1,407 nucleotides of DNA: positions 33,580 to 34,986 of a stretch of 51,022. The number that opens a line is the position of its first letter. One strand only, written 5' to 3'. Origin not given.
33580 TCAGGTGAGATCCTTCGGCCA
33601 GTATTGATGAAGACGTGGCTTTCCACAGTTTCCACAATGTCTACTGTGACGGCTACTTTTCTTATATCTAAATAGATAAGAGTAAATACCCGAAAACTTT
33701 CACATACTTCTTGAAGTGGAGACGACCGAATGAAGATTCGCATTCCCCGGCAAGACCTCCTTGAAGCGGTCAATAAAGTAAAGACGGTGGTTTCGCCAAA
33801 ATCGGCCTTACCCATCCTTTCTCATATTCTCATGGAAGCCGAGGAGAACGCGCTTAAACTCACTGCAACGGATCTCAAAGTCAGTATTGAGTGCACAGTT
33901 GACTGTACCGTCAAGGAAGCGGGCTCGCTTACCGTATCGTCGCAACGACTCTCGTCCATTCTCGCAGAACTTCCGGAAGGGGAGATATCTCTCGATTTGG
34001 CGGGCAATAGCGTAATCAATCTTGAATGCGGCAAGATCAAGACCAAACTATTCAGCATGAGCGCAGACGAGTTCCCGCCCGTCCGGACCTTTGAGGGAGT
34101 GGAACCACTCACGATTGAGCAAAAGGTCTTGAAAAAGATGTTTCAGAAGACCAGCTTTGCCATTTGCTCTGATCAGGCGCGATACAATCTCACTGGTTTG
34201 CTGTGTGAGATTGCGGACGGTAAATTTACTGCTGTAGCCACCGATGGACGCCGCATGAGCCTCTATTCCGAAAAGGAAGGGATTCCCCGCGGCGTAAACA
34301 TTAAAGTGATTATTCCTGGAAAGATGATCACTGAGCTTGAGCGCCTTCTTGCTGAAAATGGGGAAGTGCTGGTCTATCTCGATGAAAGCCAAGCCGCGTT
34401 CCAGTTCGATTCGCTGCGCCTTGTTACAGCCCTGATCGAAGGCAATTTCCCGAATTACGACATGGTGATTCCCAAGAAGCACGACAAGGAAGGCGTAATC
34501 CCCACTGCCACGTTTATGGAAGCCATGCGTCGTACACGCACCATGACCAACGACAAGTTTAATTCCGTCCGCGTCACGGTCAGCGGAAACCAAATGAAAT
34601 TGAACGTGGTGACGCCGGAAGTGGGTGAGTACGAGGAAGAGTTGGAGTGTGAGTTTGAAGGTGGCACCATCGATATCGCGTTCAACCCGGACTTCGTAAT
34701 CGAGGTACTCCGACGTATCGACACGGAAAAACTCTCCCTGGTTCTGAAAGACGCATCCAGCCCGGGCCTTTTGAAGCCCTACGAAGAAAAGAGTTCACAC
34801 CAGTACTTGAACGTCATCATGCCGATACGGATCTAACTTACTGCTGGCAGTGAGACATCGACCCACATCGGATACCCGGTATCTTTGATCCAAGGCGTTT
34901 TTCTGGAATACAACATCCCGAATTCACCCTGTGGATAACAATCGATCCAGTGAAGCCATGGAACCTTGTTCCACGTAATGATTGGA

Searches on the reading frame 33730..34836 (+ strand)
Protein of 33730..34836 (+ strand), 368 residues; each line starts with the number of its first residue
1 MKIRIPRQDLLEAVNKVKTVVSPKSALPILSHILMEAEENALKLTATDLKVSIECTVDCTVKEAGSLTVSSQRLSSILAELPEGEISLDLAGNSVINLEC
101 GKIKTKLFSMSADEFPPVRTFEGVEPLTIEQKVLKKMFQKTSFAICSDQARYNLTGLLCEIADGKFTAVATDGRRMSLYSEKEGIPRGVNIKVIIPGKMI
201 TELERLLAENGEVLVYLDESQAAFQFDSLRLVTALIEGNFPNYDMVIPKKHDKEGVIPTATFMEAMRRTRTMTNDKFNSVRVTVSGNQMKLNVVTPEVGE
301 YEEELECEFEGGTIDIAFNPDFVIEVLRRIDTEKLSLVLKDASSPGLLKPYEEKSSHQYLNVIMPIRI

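Call 6: search_protein_families(library=ncbifam, proteins=[window:33730-34836:+])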
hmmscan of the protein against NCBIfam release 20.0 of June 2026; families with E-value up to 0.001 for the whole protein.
window:33730-34836:+ (368 aa): 3 families
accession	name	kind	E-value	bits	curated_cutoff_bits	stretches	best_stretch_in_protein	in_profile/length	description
TIGR00663.1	dnan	equivalog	7.4e-89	298.3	137.65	1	1-367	1-366/367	DNA polymerase III subunit beta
NF004184.0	PRK05643.3-2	equivalog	1.6e-46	158.9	443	1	1-366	1-373/375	DNA polymerase III subunit beta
NF011508.0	PRK14946.1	equivalog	1.6e-14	53.9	513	1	1-325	1-327/366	DNA polymerase III subunit beta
